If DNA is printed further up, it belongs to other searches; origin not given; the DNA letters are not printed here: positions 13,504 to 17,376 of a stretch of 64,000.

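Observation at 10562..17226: Three-gene secreted operon: vWA/MopE/MYXO-CTERM giant, FGE-domain lipoprotein, clan-CD peptidase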

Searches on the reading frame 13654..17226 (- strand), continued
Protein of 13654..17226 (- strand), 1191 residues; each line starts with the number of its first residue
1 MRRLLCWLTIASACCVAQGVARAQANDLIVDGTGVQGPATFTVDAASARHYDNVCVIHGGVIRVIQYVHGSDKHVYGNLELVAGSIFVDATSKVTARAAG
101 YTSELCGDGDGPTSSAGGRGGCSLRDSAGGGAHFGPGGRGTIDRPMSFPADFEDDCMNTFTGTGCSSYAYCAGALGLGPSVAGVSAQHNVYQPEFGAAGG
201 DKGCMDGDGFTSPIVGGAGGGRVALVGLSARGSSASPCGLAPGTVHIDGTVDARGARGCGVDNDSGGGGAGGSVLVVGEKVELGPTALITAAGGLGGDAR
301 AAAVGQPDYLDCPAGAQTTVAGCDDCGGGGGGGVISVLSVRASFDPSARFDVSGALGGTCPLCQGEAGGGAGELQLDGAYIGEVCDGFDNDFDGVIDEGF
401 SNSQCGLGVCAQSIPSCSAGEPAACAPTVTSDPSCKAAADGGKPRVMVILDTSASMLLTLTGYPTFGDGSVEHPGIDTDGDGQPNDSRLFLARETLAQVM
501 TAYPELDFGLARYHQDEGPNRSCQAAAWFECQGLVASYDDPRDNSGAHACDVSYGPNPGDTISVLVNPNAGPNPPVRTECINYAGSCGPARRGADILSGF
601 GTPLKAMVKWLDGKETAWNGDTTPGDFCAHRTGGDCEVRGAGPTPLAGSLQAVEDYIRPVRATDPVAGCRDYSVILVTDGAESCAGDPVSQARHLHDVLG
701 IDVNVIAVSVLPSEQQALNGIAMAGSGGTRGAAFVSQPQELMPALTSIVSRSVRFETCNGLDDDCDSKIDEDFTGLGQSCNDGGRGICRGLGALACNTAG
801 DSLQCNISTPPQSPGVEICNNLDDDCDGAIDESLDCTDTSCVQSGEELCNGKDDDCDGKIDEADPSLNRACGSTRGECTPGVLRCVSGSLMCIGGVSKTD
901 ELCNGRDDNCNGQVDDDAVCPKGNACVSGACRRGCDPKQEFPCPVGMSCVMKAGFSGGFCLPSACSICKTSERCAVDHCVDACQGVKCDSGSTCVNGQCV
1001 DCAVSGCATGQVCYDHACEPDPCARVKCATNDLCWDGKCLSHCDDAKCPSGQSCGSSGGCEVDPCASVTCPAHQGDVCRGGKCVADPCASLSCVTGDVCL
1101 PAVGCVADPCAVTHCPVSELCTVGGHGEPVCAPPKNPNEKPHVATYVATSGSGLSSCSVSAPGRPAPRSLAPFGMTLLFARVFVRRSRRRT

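Call 47: predict_structure(alignment_id=A2)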
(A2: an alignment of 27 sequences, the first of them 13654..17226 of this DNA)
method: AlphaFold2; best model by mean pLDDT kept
length: 1191 residues; sequences in the alignment: 27
mean_pLDDT: 68.7   pTM: 0.40
mean pLDDT of the five models: 68.7, 65.4, 61.5, 60.7, 59.1
residues with pLDDT >= 90: 53; 70-90: 597; 50-70: 359; < 50: 182
segments of 3 or more residues with pLDDT < 50: 14-25, 123-126, 141-144, 147-149, 153-155, 168-178, 378-385, 387-395, 397-400, 403-407, 419-428, 516-523, 571-592, 615-630, 834-840, 1135-1173
pLDDT, mean of each block of 10 residues (from residue 1): 56 43 59 84 70 89 82 75 91 90 67 67 53 55 49 51 51 47 54 73 53 71 86 75 90 85 73 86 84 76 63 64 65 78 65 71 56 56 47 45 50 54 49 51 81 80 76 76 83 86 82 53 58 61 75 80 71 42 40 60 71 52 41 53 68 76 72 88 72 88 86 81 89 85 81 74 73 79 78 83 82 71 73 47 68 71 76 68 77 71 72 70 72 72 68 79 68 68 78 75 77 84 84 85 75 73 74 61 69 71 79 82 77 49 30 29 34 57 60 39
secondary structure, 60 per line:
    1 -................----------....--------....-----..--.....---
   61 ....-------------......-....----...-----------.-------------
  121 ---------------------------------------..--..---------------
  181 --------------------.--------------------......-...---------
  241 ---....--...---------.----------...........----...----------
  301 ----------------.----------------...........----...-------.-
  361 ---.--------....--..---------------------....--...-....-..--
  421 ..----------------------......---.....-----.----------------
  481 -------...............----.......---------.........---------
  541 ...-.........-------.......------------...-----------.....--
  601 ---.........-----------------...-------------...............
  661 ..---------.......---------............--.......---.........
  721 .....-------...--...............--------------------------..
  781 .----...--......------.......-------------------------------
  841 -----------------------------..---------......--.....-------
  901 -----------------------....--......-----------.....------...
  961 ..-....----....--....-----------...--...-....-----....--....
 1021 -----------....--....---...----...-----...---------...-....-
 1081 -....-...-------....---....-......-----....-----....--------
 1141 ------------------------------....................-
elements in order (helices of 4 or more, strands of 3 or more residues): H2-17 E28-31 E40-43 E53-57 E61-64 E78-83 E85-88 E93-95 E222-227 E244-247 E250-252 E273-283 E288-290 E334-344 E349-351 E373-376 E402-405 E412-415 E445-450 H454-457 H488-502 E507-513 E523-525 H526-531 E545-553 E561-567 E580-582 E594-598 H604-612 H646-662 E672-678 H688-699 E702-708 H712-725 E733-735 H738-752 E779-781 E791-796 E803-809 E881-886 E889-893 E924-927 E930-935 E947-951 E958-962 H964-967 E972-975 E978-981 E993-995 E998-1000 H1002-1005 E1011-1014 E1017-1020 E1032-1035 E1038-1041 E1052-1054 E1060-1062 E1076-1079 E1082-1085 E1097-1100 E1104-1107 H1109-1112 E1120-1123 E1129-1132 H1171-1190

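Call 49: fold_search(model_id=the predicted structure, library=pdb)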
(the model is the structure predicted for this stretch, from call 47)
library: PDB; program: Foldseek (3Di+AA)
matches with E <= 10: 583; with E <= 0.001: 44
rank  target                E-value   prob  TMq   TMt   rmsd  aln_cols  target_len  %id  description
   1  3ibs_A                1.2e-05  1.00  0.13  0.68   7.1       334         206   11  Crystal structure of conserved hypothetical protein BatB from Bacteroides thetaiotaomicron (released 2009-08-25)
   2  7o4i_6                1.6e-05  1.00  0.14  0.43  11.9       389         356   10  Yeast RNA polymerase II transcription pre-initiation complex with initial transcription bubble (released 2021-06-16)
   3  2ok5_A                2.3e-05  1.00  0.12  0.19  11.8       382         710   12  Human Complement factor B (released 2007-02-27)
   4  4wfq                  3.7e-05  1.00  0.14  0.76   4.5       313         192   11  Crystal structure of TFIIH subunit (released 2015-02-18)
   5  3ibs_B                4.0e-05  1.00  0.13  0.68   7.1       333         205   11  Crystal structure of conserved hypothetical protein BatB from Bacteroides thetaiotaomicron (released 2009-08-25)
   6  4jdu                  4.7e-05  1.00  0.12  0.64  10.1       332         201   12  The crystal structure of an aerotolerance-related membrane protein from Bacteroides fragilis NCTC 9343 with multiple mut (released 2013-03-27)
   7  7o4l_6                4.9e-05  1.00  0.13  0.39   5.5       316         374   11  Yeast TFIIH in the expanded state within the pre-initiation complex (released 2021-06-16)
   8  7egb_2                6.9e-05  1.00  0.13  0.43  14.1       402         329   13  TFIID-based holo PIC on SCP promoter (released 2021-05-05)
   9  7nvr_6                7.6e-05  1.00  0.13  0.41  14.1       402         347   13  Human Mediator with RNA Polymerase II Pre-initiation complex (released 2021-05-05)
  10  7o4k_6                8.1e-05  1.00  0.14  0.41  13.0       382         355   11  Yeast TFIIH in the contracted state within the pre-initiation complex (released 2021-06-16)
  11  5oqj_6                9.5e-05  1.00  0.14  0.46   4.4       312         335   10  STRUCTURE OF YEAST TRANSCRIPTION PRE-INITIATION COMPLEX WITH TFIIH (released 2018-04-25)
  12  7jtn_A                9.5e-05  1.00  0.11  0.17  13.0       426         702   11  Human Complement Factor B Inhibited by a Slow Off-Rate Modified Aptamer of 29 Bases (released 2020-12-09)
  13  7jtq_A                1.1e-04  1.00  0.12  0.18  12.9       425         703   11  Human Complement Factor B Inhibited by a Slow Off-Rate Modified Aptamer of 31 Bases (released 2020-12-09)
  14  4cn8                  1.3e-04  1.00  0.13  0.37   5.2       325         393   11  Structure of proximal thread matrix protein 1 (PTMP1) from the mussel byssus (released 2014-03-12)
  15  2xwj_J                1.5e-04  1.00  0.13  0.21  11.1       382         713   12  Crystal Structure of Complement C3b in Complex with Factor B (released 2011-01-12)
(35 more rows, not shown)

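Call 61: search_protein_families(library=padloc, proteins=[window:13654-17226:-], max_evalue=0.01)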
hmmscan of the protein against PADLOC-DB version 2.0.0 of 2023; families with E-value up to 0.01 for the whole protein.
window:13654-17226:- (1191 aa): 0 families

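Call 62: search_protein_families(library=pfam, alignment_id=A2, max_evalue=0.01)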
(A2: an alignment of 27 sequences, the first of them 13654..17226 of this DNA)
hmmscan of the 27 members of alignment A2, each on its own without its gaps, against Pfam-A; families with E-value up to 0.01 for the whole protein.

A. member 1, window:13654-17226:- (1191 aa): 1 family
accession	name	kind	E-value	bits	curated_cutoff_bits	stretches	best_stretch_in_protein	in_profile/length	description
PF11617.13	Cu-binding_MopE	-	1.3e-14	54.5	27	3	754-771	13-30/30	Putative metal-binding motif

B. families by the number of members that match (of 27 scanned): 3 families
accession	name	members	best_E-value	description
PF11617.13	Cu-binding_MopE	27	3.6e-19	Putative metal-binding motif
PF00092.34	VWA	11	2.7e-07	von Willebrand factor type A domain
PF22608.2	DNAX_ATPase_lid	2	0.0025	DNA polymerase III clamp loader subunit, ATPase lid domain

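Call 77: list_cluster_members(proteins=[P0121, P0001, window:12110-13654:-])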
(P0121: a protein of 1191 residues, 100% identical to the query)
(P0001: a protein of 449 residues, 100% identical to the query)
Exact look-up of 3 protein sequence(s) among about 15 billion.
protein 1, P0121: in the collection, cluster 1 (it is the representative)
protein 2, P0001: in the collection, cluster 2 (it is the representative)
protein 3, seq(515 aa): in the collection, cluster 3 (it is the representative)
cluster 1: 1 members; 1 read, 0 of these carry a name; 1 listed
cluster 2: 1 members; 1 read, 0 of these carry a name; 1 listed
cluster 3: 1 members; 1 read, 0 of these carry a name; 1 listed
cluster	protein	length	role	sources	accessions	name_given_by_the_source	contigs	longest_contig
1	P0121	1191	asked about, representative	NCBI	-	-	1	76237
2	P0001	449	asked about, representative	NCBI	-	-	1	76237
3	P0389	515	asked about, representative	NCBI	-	-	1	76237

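Call 81: search_solved_structures(query=A2, max_evalue=1, show_alignments=0)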
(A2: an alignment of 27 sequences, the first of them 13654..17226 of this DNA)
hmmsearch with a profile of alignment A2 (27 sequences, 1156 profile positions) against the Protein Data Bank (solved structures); distinct sequences matched with E-value up to 1: 7.
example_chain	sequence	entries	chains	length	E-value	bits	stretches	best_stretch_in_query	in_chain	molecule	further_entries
9u61_B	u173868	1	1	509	0.03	15.3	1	646-733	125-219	Serine protease complement C2b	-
2odp_A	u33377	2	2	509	0.03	15.3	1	646-733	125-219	Complement C2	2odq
2i6q_A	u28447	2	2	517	0.031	15.3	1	646-733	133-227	Complement C2a fragment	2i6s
9qk2_E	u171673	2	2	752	0.053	14.5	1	646-733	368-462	Complement C2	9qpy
4cn8_A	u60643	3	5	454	0.053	14.5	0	646-699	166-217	PROXIMAL THREAD MATRIX PROTEIN 1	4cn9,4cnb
9qj4_D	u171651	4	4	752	0.056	14.5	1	646-733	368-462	Complement C2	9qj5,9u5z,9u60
3rag_A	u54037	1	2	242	0.19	12.7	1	648-705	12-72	uncharacterized protein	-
